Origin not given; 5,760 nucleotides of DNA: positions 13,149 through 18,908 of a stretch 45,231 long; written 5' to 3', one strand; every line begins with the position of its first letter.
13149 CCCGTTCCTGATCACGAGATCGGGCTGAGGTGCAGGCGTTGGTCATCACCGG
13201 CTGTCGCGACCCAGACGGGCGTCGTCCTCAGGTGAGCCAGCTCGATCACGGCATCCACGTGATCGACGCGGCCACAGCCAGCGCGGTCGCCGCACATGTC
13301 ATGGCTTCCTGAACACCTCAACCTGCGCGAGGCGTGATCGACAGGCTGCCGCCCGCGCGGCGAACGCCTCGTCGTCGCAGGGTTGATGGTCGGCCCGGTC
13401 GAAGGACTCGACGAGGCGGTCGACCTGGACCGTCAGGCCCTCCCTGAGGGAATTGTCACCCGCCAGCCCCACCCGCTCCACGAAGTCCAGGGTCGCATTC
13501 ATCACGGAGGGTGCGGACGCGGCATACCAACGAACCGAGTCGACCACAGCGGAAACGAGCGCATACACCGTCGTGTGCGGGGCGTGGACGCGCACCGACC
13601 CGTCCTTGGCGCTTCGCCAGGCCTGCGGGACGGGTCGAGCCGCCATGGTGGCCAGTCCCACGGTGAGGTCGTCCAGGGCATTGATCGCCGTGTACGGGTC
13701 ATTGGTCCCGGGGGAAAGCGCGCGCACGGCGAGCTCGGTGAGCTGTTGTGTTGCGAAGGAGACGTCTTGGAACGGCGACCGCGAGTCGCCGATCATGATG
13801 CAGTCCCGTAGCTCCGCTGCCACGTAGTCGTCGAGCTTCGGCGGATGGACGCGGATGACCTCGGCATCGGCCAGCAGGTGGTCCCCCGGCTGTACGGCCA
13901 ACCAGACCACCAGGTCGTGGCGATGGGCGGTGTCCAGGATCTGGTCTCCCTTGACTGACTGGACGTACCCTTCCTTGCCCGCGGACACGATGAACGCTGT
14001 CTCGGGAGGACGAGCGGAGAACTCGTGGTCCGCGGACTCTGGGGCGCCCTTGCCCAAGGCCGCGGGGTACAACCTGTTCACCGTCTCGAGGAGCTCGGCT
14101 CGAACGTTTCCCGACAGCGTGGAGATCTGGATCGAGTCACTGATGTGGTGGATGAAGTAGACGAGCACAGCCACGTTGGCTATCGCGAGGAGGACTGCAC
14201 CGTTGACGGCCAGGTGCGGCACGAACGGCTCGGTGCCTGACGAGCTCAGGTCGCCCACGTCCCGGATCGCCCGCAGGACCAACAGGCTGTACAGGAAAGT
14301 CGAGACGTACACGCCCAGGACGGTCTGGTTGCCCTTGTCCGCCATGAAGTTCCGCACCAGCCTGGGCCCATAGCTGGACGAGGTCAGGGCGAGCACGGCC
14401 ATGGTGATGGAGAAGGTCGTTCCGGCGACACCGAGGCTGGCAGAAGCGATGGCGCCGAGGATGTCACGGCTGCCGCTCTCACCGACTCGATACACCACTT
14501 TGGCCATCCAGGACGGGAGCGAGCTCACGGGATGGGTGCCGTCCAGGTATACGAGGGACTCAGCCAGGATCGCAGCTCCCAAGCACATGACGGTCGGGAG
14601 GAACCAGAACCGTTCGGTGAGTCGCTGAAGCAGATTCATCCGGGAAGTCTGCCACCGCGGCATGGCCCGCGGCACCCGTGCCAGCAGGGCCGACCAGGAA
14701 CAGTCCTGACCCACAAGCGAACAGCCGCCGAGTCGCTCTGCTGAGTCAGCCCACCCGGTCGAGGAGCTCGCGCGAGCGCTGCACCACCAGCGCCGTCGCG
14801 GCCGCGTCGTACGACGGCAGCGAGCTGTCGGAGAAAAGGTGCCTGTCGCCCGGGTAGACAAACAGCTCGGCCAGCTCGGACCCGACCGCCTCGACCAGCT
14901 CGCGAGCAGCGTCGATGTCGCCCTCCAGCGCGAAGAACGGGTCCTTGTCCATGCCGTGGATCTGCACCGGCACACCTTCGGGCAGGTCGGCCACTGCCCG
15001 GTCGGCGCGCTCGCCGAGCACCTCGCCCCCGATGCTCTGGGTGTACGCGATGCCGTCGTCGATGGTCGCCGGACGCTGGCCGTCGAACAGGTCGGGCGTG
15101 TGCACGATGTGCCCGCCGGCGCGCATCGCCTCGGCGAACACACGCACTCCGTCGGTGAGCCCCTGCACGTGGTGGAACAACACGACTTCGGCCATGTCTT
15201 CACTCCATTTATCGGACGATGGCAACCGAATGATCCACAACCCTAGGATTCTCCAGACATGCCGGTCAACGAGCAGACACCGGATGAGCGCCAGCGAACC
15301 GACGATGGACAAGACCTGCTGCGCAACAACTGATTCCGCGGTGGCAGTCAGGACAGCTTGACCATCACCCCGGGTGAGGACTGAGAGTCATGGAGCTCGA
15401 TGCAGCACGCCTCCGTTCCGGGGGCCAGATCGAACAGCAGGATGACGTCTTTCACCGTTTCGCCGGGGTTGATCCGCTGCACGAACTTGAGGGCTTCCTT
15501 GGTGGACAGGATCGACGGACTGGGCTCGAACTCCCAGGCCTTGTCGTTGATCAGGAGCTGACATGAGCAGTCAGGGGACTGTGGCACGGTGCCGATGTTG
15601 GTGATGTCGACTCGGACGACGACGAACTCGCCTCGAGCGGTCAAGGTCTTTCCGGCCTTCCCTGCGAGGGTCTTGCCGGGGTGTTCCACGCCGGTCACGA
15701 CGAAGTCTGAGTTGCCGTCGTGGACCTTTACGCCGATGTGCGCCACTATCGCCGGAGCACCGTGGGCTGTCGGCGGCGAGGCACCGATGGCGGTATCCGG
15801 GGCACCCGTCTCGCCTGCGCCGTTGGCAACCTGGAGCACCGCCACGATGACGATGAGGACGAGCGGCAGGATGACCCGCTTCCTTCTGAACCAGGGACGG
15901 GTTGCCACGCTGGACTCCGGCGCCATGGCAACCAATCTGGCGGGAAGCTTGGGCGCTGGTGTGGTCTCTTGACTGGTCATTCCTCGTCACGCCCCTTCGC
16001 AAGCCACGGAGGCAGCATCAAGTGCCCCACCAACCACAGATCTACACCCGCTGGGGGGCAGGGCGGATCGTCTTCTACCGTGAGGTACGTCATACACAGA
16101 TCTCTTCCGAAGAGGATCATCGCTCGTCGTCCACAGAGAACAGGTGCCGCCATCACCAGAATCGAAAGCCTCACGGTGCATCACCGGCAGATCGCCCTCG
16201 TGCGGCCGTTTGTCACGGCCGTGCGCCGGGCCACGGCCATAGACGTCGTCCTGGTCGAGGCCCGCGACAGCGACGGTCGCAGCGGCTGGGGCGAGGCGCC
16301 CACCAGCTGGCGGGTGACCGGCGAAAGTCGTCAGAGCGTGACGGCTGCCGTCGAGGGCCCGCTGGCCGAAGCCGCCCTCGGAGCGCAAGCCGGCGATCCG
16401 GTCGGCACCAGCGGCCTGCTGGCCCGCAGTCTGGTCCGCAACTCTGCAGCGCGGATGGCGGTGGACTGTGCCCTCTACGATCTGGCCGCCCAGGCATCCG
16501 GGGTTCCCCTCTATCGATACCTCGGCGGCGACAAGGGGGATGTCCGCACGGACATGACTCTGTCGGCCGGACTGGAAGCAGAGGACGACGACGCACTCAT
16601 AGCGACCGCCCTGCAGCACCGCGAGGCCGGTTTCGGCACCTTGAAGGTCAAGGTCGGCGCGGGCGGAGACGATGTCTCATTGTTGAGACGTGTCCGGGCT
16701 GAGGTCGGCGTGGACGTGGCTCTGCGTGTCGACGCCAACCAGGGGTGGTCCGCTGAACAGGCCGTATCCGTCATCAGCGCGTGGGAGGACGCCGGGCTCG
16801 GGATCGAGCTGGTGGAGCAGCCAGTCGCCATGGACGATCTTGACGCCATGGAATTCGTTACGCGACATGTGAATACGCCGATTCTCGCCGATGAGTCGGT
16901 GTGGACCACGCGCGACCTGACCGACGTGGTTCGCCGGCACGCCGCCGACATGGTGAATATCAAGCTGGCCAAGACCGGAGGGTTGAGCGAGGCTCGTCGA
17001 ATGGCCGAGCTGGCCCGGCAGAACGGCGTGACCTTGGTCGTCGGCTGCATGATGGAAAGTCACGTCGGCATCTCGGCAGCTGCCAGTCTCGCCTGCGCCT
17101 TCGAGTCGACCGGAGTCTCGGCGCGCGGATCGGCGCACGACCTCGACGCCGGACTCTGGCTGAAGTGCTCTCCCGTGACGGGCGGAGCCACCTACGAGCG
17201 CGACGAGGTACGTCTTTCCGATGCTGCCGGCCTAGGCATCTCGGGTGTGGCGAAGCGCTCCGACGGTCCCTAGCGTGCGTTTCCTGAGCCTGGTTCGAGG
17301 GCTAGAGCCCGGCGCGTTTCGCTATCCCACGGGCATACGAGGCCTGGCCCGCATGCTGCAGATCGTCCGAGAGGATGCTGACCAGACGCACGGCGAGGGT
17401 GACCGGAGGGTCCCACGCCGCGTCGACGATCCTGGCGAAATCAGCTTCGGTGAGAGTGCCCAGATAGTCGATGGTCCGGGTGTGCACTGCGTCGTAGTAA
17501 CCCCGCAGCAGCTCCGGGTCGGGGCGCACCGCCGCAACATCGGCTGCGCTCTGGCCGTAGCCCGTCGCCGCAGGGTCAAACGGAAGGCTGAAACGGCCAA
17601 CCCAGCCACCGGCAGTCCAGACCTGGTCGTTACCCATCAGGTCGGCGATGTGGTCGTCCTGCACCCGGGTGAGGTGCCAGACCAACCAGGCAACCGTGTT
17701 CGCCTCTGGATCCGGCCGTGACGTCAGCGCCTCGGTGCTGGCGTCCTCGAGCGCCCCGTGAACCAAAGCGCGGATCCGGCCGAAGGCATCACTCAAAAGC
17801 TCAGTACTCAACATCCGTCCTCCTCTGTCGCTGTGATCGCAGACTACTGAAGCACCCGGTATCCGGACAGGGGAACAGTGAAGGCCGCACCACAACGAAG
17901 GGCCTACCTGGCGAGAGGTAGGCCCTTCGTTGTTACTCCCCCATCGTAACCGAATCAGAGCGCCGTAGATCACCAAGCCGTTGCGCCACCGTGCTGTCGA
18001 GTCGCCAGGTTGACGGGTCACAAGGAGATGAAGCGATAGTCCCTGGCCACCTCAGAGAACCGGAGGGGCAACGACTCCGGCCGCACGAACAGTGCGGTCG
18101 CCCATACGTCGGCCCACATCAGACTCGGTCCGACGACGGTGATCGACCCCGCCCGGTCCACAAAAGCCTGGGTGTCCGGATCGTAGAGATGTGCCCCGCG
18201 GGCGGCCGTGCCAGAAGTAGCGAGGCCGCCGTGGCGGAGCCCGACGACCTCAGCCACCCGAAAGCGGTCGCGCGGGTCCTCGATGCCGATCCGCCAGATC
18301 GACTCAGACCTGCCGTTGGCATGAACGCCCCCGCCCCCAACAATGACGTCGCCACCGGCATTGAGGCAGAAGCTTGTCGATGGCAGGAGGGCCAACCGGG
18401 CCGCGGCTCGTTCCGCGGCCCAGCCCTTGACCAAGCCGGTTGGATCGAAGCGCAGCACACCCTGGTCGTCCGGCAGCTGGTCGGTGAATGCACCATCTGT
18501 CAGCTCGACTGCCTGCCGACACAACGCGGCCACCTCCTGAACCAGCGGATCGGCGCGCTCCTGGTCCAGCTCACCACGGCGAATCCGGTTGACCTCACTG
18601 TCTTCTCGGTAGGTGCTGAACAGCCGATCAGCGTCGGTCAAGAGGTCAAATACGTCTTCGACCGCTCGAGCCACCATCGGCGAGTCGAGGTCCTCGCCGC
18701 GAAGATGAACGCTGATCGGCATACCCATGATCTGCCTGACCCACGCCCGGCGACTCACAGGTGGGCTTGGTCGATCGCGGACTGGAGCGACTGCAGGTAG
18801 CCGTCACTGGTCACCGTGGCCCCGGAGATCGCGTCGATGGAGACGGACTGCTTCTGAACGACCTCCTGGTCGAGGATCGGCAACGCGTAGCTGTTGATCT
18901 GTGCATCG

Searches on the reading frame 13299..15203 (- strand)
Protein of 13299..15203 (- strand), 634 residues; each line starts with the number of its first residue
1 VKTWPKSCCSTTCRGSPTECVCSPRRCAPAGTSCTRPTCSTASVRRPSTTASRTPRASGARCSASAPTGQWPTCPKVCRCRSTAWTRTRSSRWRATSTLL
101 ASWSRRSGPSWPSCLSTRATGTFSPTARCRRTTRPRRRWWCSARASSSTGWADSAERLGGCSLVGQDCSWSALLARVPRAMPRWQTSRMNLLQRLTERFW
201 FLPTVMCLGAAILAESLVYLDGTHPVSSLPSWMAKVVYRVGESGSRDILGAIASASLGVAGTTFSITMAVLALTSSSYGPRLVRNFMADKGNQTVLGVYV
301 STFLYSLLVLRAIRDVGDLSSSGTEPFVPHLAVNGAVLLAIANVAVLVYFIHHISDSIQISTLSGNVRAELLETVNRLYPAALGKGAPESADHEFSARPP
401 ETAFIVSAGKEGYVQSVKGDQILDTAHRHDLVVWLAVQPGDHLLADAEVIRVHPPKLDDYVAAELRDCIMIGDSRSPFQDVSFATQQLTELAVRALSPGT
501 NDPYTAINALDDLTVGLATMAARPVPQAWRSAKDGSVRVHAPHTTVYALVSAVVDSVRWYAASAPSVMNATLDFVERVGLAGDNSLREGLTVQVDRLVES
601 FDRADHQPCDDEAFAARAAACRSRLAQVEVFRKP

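Call 9: search_protein_families(library=pfam, proteins=[window:13299-15203:-], max_evalue=0.01)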
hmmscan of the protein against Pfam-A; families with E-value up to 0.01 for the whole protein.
window:13299-15203:- (634 aa): 1 family
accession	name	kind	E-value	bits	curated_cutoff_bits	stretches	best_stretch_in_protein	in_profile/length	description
PF10011.15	DUF2254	-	1.7e-107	359.9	28.8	1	197-574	2-365/368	Predicted membrane protein (DUF2254)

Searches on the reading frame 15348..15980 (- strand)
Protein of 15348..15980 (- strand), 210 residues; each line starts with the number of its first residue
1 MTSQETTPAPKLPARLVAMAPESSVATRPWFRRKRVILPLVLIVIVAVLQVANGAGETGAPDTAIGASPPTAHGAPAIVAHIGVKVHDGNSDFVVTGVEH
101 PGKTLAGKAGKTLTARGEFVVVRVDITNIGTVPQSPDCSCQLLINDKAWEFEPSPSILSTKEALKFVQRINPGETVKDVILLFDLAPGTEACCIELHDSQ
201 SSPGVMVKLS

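Call 9: search_protein_families(library=pfam, proteins=[window:15348-15980:-], max_evalue=0.01)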
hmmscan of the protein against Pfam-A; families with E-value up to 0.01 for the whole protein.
window:15348-15980:- (210 aa): 1 family
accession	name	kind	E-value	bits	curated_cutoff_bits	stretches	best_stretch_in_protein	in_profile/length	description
PF11611.13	DUF4352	-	4.6e-09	37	25.9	1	82-198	3-114/122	Domain of unknown function (DUF4352)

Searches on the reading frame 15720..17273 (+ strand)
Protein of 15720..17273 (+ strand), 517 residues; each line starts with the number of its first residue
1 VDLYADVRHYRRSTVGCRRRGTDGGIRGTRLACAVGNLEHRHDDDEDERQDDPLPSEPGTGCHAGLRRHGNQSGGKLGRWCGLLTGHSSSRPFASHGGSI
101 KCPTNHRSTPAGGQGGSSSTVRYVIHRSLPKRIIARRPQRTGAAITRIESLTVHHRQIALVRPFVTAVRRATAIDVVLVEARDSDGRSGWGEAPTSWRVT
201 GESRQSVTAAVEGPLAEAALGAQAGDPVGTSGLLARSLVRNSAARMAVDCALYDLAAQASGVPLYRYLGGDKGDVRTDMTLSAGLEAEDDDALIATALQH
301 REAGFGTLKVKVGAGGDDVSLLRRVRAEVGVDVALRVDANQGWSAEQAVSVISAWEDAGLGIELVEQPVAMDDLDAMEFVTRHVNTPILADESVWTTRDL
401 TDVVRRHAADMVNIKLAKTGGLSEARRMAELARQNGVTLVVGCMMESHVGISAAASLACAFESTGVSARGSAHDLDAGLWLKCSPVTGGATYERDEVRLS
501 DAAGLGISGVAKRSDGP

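Call 9: search_protein_families(library=pfam, proteins=[window:15720-17273:+], max_evalue=0.01)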
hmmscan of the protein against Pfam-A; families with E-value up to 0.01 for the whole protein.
window:15720-17273:+ (517 aa): 4 families
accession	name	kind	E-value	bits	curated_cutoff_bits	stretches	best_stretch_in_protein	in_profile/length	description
PF13378.12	MR_MLE_C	-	4.4e-48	164.3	29.4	1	295-508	4-214/219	Enolase C-terminal domain-like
PF02746.21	MR_MLE_N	-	5.6e-13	49.6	22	1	152-269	5-117/117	Mandelate racemase / muconate lactonizing enzyme, N-terminal domain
PF07476.17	MAAL_C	-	9.4e-06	25.4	27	1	379-463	133-218/249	Methylaspartate ammonia-lyase C-terminus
PF00113.28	Enolase_C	-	0.0032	17.2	21.5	1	360-442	149-234/296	Enolase, C-terminal TIM barrel domain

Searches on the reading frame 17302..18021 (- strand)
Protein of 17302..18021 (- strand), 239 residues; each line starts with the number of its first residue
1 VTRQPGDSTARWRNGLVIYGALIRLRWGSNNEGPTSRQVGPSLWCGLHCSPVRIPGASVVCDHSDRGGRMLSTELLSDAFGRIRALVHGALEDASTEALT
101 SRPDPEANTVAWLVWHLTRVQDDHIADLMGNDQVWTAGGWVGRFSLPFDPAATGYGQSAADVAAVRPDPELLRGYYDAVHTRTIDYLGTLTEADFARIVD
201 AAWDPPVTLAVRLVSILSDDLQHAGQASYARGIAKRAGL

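Call 9: search_protein_families(library=pfam, proteins=[window:17302-18021:-], max_evalue=0.01)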
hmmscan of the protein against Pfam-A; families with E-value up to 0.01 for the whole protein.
window:17302-18021:- (239 aa): 2 families
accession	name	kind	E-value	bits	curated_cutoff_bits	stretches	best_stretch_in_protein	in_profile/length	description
PF12867.12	DinB_2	-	6.8e-16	59.3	24.8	1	80-227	2-128/128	DinB superfamily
PF04978.18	MST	-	3.5e-11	44.2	27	1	76-232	2-145/149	Mycothiol-S-transferase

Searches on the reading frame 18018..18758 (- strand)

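Call 9: search_protein_families(library=pfam, proteins=[window:18018-18758:-], max_evalue=0.01)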
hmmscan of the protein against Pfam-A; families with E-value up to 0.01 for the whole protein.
window:18018-18758:- (246 aa): 1 family
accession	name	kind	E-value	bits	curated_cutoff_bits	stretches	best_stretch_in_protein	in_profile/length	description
PF02424.20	ApbE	-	7.7e-31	108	25.6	2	97-228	120-248/266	ApbE family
